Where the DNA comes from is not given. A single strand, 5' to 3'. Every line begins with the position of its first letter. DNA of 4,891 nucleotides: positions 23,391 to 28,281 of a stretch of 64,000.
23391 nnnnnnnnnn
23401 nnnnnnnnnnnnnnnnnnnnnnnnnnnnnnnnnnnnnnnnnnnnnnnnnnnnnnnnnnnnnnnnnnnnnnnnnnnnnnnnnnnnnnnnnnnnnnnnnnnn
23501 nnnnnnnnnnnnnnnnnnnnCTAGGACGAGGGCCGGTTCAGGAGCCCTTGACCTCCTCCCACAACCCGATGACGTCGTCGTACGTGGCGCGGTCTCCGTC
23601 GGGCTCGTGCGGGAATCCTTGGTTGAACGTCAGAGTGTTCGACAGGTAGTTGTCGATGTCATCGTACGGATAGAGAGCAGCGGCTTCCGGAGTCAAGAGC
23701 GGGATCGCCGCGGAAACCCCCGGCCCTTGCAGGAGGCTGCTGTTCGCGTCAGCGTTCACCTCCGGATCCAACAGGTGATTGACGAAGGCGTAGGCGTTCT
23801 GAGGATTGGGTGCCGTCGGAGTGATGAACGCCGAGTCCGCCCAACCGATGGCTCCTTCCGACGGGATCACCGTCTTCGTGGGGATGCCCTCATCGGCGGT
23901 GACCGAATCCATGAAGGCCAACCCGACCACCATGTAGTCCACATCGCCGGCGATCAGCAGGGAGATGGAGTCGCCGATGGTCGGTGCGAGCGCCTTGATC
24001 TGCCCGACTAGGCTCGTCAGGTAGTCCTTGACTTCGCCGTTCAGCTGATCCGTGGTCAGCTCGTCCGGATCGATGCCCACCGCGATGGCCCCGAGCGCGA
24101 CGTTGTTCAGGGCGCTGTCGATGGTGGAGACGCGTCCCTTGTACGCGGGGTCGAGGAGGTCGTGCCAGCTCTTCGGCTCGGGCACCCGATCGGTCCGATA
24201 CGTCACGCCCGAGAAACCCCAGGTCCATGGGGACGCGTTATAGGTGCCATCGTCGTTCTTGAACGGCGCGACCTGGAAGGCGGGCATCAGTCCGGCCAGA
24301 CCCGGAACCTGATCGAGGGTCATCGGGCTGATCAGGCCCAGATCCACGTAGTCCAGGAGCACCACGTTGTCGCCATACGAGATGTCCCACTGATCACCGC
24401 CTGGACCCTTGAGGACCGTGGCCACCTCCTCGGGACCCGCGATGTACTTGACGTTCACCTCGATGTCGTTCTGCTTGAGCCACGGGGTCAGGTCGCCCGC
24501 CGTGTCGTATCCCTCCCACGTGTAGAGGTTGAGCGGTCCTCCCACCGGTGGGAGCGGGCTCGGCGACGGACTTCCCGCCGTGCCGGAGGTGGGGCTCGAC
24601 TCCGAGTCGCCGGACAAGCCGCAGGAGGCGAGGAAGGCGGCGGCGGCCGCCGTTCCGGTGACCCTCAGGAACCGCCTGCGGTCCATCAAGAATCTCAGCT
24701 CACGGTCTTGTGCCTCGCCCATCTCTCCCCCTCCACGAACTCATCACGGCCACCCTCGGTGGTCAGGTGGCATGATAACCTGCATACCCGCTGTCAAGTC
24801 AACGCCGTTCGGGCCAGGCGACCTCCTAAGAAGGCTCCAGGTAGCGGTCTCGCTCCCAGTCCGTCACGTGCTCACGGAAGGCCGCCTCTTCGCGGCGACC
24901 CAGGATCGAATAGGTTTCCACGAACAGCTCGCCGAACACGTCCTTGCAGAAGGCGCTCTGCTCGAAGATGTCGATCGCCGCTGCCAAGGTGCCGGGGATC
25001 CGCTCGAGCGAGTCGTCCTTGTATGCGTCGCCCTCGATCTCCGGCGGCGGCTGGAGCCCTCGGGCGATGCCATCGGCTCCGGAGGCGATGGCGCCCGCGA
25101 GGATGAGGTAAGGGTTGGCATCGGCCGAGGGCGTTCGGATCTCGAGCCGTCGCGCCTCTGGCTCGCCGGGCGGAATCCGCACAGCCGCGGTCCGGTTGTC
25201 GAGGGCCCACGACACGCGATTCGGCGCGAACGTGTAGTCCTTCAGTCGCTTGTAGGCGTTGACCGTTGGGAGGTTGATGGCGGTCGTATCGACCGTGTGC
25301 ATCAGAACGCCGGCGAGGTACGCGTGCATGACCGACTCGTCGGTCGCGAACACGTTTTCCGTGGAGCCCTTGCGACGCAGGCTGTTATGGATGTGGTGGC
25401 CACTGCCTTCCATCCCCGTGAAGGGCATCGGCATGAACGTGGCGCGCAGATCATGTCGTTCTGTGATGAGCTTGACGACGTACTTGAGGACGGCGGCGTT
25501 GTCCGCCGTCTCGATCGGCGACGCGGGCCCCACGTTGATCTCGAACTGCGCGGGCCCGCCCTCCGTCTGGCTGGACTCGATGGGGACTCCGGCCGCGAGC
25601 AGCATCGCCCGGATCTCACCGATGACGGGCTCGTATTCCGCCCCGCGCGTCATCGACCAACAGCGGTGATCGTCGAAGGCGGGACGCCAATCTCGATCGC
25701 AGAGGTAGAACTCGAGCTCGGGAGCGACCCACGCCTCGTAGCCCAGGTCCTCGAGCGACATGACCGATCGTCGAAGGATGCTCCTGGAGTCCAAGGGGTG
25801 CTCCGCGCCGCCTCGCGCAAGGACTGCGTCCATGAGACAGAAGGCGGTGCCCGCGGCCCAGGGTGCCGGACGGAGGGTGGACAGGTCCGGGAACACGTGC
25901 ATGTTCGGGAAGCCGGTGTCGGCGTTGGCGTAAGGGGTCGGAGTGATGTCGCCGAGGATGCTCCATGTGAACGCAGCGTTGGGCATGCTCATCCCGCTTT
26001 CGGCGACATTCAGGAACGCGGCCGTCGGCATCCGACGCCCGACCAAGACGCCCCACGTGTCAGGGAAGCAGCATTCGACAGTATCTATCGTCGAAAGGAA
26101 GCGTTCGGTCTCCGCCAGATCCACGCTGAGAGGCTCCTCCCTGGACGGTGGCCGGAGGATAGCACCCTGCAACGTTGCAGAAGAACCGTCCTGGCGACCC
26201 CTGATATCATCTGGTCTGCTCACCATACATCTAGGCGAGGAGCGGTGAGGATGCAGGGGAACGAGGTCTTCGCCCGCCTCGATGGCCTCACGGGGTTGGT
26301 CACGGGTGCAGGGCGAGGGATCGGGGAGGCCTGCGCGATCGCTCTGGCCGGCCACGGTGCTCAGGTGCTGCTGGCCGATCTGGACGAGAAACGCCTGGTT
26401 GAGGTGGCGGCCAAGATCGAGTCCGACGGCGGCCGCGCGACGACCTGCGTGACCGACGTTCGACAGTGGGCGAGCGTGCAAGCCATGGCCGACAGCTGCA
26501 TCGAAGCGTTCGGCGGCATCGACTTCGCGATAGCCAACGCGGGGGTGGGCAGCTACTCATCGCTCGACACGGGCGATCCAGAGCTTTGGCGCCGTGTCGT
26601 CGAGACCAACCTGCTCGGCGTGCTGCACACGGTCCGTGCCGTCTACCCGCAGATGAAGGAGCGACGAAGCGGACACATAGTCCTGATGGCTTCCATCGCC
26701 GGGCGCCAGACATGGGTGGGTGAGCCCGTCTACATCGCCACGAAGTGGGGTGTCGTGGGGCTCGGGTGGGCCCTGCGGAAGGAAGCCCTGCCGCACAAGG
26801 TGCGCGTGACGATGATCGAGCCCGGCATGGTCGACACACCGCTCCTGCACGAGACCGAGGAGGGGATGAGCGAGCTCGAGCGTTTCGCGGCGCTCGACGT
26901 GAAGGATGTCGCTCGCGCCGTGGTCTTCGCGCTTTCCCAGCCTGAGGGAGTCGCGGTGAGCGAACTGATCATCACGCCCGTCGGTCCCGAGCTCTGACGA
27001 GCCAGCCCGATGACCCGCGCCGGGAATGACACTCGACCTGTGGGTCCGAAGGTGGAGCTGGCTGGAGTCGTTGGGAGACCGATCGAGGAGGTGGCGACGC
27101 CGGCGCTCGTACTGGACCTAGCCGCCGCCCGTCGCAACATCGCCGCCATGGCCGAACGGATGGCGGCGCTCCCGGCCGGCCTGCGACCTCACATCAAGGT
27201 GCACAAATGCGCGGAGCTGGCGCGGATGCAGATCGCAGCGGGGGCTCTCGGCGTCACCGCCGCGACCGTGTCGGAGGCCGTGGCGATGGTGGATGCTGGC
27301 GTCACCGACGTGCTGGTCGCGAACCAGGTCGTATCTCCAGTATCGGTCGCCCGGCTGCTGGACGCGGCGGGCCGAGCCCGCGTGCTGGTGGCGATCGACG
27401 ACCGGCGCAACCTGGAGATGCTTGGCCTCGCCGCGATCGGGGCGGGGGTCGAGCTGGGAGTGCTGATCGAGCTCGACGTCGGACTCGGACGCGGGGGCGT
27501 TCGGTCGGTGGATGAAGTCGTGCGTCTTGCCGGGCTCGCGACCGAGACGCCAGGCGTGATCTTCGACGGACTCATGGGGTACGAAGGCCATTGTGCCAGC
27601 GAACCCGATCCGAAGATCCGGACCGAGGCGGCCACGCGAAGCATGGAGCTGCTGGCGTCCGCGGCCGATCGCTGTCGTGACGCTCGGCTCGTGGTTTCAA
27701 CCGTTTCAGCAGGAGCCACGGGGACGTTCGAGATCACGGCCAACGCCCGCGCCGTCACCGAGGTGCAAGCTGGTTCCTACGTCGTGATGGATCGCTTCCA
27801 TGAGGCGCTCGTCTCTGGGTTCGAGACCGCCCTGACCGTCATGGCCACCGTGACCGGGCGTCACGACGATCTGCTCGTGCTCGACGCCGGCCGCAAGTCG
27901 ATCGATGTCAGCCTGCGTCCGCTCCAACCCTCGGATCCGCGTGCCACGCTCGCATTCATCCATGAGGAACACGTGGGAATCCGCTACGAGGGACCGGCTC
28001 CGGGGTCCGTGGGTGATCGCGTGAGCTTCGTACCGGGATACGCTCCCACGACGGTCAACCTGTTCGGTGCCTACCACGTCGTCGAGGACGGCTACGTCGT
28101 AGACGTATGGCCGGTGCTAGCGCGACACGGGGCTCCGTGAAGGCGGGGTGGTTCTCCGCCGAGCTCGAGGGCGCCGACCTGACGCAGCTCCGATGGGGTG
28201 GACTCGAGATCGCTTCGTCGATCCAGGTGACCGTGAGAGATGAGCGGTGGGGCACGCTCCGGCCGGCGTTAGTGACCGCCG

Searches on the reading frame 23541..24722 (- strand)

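Call 54: search_protein_families(library=pfam, proteins=[window:23541-24722:-], max_evalue=0.001)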
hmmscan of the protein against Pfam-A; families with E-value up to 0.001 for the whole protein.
window:23541-24722:- (394 aa): 3 families
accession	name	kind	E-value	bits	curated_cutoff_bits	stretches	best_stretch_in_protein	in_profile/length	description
PF13416.11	SBP_bac_8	-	1.2e-26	94.6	27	1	83-326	8-252/279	Bacterial extracellular solute-binding protein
PF13343.11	SBP_bac_6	-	2.2e-18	67.1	24.6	1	118-330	17-215/245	Bacterial extracellular solute-binding protein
PF01547.30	SBP_bac_1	-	9.8e-10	39.3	26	1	81-323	17-306/307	Bacterial extracellular solute-binding protein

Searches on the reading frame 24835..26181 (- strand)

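Call 54: search_protein_families(library=pfam, proteins=[window:24835-26181:-], max_evalue=0.001)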
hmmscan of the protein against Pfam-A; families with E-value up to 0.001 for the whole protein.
window:24835-26181:- (449 aa): 1 family
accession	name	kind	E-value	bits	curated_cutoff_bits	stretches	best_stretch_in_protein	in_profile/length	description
PF00120.29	Gln-synt_C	-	4.5e-89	299.3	24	1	131-447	3-344/344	Glutamine synthetase, catalytic domain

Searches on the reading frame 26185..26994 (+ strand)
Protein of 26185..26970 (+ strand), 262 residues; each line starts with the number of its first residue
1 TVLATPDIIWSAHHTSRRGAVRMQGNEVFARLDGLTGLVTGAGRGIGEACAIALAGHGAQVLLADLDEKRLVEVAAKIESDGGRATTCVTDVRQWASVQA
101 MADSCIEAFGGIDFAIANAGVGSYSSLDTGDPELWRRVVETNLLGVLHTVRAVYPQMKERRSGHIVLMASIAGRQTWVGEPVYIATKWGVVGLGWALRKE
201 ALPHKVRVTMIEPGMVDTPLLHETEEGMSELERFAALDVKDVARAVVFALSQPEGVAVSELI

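Call 13: search_protein_families(library=pfam, proteins=[window:26185-26970:+], max_evalue=0.01)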
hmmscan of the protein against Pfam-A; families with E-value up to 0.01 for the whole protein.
window:26185-26970:+ (262 aa): 3 families
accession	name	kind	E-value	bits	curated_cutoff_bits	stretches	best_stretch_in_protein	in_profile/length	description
PF00106.31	adh_short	-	1.4e-52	178.5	26.6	1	38-226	4-192/195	short chain dehydrogenase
PF13561.12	adh_short_C2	-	1.6e-39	136.3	27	1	41-252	1-219/236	Enoyl-(Acyl carrier protein) reductase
PF08659.16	KR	-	4.9e-09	36.8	22.6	1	38-186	4-152/180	KR domain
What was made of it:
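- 26251..26997 (+): SDR oxidoreductase, the first gene of the conserved cluster; intact. The adh_short domain is complete (call 13).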

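Call 49: list_cluster_members(proteins=[P0319, window:26251-26994:+, window:26245-26994:+, window:27010-28137:+, window:27040-28137:+, window:34904-35782:+, window:34910-35782:+, window:38157-38567:-, window:38644-39864:-, window:20733-21929:-])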
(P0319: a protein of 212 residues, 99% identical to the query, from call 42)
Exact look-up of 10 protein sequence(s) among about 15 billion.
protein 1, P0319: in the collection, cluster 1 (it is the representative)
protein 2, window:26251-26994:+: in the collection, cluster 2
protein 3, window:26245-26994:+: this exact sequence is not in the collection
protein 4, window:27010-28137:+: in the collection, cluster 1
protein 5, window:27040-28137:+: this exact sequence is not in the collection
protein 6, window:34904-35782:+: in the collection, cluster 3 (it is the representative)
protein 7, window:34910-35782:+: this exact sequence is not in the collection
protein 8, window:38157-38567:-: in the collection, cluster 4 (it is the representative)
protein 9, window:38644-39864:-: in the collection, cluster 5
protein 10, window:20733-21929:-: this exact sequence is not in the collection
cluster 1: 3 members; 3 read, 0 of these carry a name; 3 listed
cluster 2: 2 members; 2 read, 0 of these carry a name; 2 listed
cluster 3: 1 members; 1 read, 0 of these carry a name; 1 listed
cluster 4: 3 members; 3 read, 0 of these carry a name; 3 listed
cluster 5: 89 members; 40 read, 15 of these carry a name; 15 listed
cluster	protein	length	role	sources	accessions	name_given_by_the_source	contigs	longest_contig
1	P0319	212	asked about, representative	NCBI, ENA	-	-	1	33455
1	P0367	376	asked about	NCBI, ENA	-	-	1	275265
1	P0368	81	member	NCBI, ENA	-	-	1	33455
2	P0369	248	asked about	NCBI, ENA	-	-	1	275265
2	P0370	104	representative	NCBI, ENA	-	-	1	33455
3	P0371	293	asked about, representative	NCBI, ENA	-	-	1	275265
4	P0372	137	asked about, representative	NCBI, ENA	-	-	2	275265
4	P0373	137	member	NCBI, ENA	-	-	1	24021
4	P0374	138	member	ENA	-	-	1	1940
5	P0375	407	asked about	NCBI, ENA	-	-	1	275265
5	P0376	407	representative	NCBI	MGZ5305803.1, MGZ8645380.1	MAG: acyltransferase family protein [Actinomycetota bacterium]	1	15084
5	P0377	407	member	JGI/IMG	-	fucose 4-O-acetylase-like acetyltransferase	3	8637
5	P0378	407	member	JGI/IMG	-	fucose 4-O-acetylase-like acetyltransferase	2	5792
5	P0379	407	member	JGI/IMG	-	fucose 4-O-acetylase-like acetyltransferase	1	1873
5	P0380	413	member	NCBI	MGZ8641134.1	MAG: acyltransferase family protein [Actinomycetota bacterium]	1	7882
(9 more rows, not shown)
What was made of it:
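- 26251..26997 (+): It is the window's own gene call, P0369 (call 49).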

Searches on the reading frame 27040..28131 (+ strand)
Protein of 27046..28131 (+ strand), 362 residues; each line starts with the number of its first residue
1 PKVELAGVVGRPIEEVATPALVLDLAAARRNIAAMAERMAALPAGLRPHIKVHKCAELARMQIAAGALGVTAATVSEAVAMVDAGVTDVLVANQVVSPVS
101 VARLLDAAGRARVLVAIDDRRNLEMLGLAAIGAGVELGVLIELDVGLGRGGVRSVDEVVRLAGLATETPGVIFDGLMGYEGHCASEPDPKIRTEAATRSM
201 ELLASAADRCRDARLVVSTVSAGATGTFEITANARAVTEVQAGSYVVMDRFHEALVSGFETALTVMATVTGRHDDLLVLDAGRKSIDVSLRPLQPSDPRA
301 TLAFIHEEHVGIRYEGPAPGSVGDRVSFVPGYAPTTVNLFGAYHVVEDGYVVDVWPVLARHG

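Call 13: search_protein_families(library=pfam, proteins=[window:27040-28104:+], max_evalue=0.01)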
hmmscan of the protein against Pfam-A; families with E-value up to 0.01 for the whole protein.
window:27040-28104:+ (355 aa): 2 families
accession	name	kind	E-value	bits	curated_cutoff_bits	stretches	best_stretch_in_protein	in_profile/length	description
PF01168.26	Ala_racemase_N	-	6.3e-23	82.1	24.1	1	26-251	2-218/220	Alanine racemase, N-terminal domain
PF14031.13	D-ser_dehydrat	-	1.4e-09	38.9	22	1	264-348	1-97/97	Putative serine dehydratase domain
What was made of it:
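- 27010..28140 (+): PLP enzyme of the D-serine-dehydratase / 3-hydroxy-D-aspartate-aldolase type (Ala_racemase_N + D-ser_dehydrat); intact. Pfam domains are complete (call 13).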

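Call 42: find_homologous_proteins(query=window:27046-28131:+)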
Query window:27046-28131:+ (362 aa): 972 proteins with E <= 0.001 among 8000 candidates; the best 120 are listed.
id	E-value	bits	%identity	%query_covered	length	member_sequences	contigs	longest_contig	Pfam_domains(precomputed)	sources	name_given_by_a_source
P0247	2.0e-177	608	78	100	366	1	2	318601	PF14031.14,PF01168.27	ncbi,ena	-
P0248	4.0e-165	567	76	100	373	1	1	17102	PF14031.14,PF01168.27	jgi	jgi:D-serine deaminase-like pyridoxal phosphate-dependent protein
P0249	2.2e-159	549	72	99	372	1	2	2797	PF14031.14,PF01168.27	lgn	-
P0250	3.4e-156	538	73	98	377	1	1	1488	PF14031.14,PF01168.27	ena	-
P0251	8.7e-156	537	72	98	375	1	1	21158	PF14031.14,PF01168.27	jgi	jgi:D-serine deaminase-like pyridoxal phosphate-dependent protein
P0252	3.3e-152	525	71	100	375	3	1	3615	PF14031.14,PF01168.27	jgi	jgi:D-serine deaminase-like pyridoxal phosphate-dependent protein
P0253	1.7e-151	523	71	100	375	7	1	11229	PF14031.14,PF01168.27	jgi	jgi:D-serine deaminase-like pyridoxal phosphate-dependent protein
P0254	1.8e-151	523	71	100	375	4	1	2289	PF14031.14,PF01168.27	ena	-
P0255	3.7e-151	522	73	98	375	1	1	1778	PF14031.14,PF01168.27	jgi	jgi:D-serine deaminase-like pyridoxal phosphate-dependent protein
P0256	5.0e-151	521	73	98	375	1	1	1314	PF14031.14,PF01168.27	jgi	jgi:D-threonine aldolase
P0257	1.0e-150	520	72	98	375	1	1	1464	PF14031.14,PF01168.27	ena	-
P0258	1.5e-149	516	70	99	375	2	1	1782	PF14031.14,PF01168.27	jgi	jgi:D-serine deaminase-like pyridoxal phosphate-dependent protein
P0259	3.8e-149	515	70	98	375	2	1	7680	PF14031.14,PF01168.27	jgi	jgi:D-serine deaminase-like pyridoxal phosphate-dependent protein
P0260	5.5e-149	514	69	98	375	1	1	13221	PF14031.14,PF01168.27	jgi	jgi:D-serine deaminase-like pyridoxal phosphate-dependent protein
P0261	5.0e-147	508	70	98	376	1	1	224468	PF14031.14,PF01168.27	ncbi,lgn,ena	-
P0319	9.7e-111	389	99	54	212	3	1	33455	PF01168.27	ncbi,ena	-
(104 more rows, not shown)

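Call 44: find_encoding_contigs(protein=P0319, flank=10000, max_places=4)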
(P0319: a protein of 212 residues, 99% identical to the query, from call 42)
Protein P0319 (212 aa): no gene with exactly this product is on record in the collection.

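Call 51: find_encoding_contigs(protein=P0372, flank=10000, max_places=10)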
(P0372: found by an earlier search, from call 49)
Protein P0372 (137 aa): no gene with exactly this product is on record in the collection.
